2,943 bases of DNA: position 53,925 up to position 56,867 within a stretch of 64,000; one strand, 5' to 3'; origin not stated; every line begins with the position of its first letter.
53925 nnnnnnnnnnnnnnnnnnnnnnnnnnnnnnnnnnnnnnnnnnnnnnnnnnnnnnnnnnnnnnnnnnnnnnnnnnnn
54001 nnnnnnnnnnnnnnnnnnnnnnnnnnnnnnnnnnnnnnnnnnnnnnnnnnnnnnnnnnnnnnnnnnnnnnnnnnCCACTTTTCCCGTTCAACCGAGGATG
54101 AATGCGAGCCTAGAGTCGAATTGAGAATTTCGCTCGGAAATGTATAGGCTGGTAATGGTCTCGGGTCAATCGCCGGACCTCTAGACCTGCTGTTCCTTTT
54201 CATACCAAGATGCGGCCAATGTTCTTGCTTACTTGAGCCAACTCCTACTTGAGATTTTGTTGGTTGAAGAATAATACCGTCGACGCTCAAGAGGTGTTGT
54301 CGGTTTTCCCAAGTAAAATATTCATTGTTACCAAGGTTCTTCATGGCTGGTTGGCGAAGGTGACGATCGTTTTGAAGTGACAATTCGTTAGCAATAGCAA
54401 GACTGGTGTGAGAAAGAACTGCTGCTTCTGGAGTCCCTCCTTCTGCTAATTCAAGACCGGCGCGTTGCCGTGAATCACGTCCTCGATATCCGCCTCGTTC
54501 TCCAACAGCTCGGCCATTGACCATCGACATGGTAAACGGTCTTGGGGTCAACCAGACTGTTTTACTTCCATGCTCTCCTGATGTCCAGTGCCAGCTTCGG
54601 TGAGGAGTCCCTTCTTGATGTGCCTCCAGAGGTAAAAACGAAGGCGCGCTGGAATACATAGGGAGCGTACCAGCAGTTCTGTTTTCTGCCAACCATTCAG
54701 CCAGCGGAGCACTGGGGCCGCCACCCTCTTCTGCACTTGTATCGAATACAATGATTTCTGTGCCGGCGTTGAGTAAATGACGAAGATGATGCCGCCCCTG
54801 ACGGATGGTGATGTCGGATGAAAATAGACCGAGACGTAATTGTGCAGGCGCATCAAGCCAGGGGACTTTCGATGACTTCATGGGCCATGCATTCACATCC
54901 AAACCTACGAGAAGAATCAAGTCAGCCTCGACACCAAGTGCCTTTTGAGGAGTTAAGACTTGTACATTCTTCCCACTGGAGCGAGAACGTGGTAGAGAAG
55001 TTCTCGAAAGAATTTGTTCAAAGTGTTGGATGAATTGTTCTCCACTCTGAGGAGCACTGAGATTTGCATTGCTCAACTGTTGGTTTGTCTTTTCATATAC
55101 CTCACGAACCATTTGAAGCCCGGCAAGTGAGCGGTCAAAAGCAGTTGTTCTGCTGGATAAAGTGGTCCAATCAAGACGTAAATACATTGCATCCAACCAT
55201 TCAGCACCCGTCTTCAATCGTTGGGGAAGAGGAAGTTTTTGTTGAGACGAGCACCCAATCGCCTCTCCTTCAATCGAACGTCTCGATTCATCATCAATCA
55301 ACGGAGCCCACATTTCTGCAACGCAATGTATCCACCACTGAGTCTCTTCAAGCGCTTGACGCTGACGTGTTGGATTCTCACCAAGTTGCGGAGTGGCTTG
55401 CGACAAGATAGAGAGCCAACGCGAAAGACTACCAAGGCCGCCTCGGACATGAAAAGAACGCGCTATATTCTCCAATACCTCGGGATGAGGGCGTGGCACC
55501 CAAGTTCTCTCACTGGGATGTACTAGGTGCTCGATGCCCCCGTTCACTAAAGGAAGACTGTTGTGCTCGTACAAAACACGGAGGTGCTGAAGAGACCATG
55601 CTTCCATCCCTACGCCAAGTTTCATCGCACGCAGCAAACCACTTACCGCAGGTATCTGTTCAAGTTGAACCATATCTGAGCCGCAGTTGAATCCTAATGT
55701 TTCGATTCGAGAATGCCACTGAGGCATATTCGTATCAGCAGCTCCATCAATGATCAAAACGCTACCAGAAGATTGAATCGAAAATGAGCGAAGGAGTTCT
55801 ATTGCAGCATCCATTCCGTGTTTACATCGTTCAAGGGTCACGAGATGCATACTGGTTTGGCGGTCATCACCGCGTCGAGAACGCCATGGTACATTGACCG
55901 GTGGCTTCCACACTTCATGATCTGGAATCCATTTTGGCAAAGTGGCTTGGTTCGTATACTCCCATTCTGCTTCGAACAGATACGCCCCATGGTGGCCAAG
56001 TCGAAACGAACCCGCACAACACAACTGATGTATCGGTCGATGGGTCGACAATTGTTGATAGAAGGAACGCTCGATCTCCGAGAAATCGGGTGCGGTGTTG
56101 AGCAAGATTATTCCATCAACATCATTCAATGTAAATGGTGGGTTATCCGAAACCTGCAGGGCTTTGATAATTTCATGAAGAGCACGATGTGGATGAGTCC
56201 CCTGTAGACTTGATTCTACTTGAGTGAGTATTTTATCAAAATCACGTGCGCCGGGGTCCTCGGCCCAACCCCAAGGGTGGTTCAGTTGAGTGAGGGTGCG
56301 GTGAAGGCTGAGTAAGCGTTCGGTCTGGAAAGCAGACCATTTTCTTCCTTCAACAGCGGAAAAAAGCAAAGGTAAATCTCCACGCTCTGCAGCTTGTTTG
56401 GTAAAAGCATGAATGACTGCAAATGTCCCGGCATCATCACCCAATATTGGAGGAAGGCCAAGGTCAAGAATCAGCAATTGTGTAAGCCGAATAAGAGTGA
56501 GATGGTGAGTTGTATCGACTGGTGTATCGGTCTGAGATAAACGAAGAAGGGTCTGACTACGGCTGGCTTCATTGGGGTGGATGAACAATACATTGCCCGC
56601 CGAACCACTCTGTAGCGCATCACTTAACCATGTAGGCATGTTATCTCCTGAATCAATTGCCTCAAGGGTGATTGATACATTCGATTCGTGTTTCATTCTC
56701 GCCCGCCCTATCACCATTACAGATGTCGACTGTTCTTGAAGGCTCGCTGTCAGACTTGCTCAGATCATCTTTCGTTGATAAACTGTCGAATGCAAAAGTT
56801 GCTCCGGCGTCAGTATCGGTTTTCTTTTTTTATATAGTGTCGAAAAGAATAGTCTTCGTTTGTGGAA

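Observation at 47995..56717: Bacterial-type addB-addA helicase-nuclease operon in an archaeal chromosome, with an iron-staple Cys set in both subunits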

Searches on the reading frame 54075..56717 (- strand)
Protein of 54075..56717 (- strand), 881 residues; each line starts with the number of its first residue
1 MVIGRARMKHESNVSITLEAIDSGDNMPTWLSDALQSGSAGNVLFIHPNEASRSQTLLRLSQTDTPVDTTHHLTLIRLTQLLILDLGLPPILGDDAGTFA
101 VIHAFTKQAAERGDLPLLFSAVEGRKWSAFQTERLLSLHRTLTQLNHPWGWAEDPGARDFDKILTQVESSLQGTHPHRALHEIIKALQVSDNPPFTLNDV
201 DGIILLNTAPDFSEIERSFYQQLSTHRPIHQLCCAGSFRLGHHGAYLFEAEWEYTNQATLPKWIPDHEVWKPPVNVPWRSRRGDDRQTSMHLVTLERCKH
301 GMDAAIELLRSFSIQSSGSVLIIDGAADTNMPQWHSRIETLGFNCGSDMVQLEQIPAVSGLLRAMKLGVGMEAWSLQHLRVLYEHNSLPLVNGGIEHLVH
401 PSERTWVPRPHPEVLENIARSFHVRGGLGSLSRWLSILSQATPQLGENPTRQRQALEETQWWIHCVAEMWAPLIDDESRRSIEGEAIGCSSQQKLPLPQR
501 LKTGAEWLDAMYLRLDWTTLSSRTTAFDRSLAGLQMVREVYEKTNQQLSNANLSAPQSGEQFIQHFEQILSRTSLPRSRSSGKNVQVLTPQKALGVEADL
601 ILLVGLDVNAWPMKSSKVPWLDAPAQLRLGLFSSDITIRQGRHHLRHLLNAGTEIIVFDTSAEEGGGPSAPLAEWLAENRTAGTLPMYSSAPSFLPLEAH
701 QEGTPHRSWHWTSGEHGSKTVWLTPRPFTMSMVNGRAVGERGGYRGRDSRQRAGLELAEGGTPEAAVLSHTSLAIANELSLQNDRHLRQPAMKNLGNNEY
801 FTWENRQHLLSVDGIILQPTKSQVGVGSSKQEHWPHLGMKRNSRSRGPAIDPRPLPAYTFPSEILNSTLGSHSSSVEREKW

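Call 43: predict_structure(alignment_id=A3)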
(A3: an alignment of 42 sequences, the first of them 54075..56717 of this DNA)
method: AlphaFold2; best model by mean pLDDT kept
length: 881 residues; sequences in the alignment: 42
mean_pLDDT: 79.1   pTM: 0.72
mean pLDDT of the five models: 79.1, 78.9, 78.9, 78.8, 76.1
residues with pLDDT >= 90: 357; 70-90: 278; 50-70: 148; < 50: 98
segments of 3 or more residues with pLDDT < 50: 1-12, 241-243, 579-581, 771-791, 809-827, 843-859, 870-881
pLDDT, mean of each block of 10 residues (from residue 1): 30 75 91 90 92 90 83 94 94 92 93 76 76 86 79 75 93 93 93 89 89 87 93 76 56 83 92 85 92 89 90 86 90 81 67 87 91 89 82 88 92 90 85 92 77 93 95 91 90 93 94 89 67 91 94 92 93 72 78 93 90 62 62 72 93 95 82 91 89 89 80 70 82 65 64 67 59 47 46 53 54 38 45 54 45 42 50 40 37
secondary structure, 60 per line:
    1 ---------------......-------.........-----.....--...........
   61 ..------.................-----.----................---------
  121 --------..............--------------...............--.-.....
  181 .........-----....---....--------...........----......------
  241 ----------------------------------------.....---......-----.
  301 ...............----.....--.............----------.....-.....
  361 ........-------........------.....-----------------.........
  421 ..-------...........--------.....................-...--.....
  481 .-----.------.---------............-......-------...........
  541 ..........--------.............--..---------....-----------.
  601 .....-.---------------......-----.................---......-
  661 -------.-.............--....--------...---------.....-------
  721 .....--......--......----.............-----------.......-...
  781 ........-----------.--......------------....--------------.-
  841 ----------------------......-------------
elements in order (helices of 4 or more, strands of 3 or more residues): E16-21 H29-37 E43-47 H50-62 E72-74 H75-85 H96-111 H129-142 H157-171 H176-189 H195-198 E202-205 H214-224 E229-234 H281-285 E289-294 H300-315 E320-324 H327-339 H356-368 H376-383 H391-394 H412-422 H430-440 H449-469 H476-481 H504-514 H517-522 H530-550 H559-571 E585-588 E600-605 H623-628 H634-650 E654-659 H670-682 H685-688 E709-713 E721-725 E728-733 E736-741 H746-758 H770-776 H778-788 H803-808 H821-824 H863-868

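Call 46: fold_search(model_id=the predicted structure, library=pdb)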
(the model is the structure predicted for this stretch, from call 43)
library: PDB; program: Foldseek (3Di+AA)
matches with E <= 10: 272; with E <= 0.001: 46
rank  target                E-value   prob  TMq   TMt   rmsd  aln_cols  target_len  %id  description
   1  4cei_B                1.3e-13  1.00  0.50  0.39   7.0       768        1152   10  Crystal structure of ADPNP-bound AddAB with a forked DNA substrate (released 2014-03-12)
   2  3u4q_B                1.4e-13  1.00  0.48  0.39   8.5       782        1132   11  Structure of AddAB-DNA complex at 2.8 angstroms (released 2012-03-21)
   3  4ceh_B                3.3e-13  1.00  0.49  0.39   7.4       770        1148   10  Crystal structure of AddAB with a forked DNA substrate (released 2014-03-12)
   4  3u44_B                6.1e-13  1.00  0.48  0.38   8.5       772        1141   11  Crystal structure of AddAB-DNA complex (released 2012-03-21)
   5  4cej_B                7.0e-13  1.00  0.48  0.38   7.3       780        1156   10  Crystal structure of AddAB-DNA-ADPNP complex at 3 Angstrom resolution (released 2014-03-12)
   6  4c30_F                2.5e-11  1.00  0.36  0.47  14.2       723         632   11  Crystal structure of Deinococcus radiodurans UvrD in complex with DNA, form 2 (released 2013-10-30)
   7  4c30_A                4.6e-11  1.00  0.36  0.48  14.1       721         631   11  Crystal structure of Deinococcus radiodurans UvrD in complex with DNA, form 2 (released 2013-10-30)
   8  2is6_A                1.7e-10  1.00  0.34  0.44  14.9       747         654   10  Crystal structure of UvrD-DNA-ADPMgF3 ternary complex (released 2007-01-09)
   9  7sjr_A                1.8e-10  1.00  0.37  0.36  10.1       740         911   13  Cryo-EM structure of AdnA-AdnB(W325A) in complex with DNA and AMPPNP (released 2021-12-22)
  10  6ppj_A                2.4e-10  1.00  0.39  0.38  11.8       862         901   13  Cryo-EM structure of AdnA(D934A)-AdnB(D1014A) in complex with AMPPNP (released 2019-11-20)
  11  6ppr_B                2.4e-10  1.00  0.35  0.39  13.6       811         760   12  Cryo-EM structure of AdnA(D934A)-AdnB(D1014A) in complex with AMPPNP and DNA (released 2019-11-20)
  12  4c2t_D                2.8e-10  1.00  0.36  0.47  15.8       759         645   11  Crystal structure of full length Deinococcus radiodurans UvrD in complex with DNA (released 2013-10-30)
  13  2is4_B                3.4e-10  1.00  0.35  0.47  14.5       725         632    9  Crystal structure of UvrD-DNA-ADPNP ternary complex (released 2007-01-09)
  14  2is2_A                3.4e-10  1.00  0.32  0.42  14.9       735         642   11  Crystal structure of UvrD-DNA binary complex (released 2007-01-09)
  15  8b1t_C                3.6e-10  1.00  0.48  0.40   9.3       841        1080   10  RecBCD-DNA in complex with the phage protein Abc2 (released 2022-12-28)
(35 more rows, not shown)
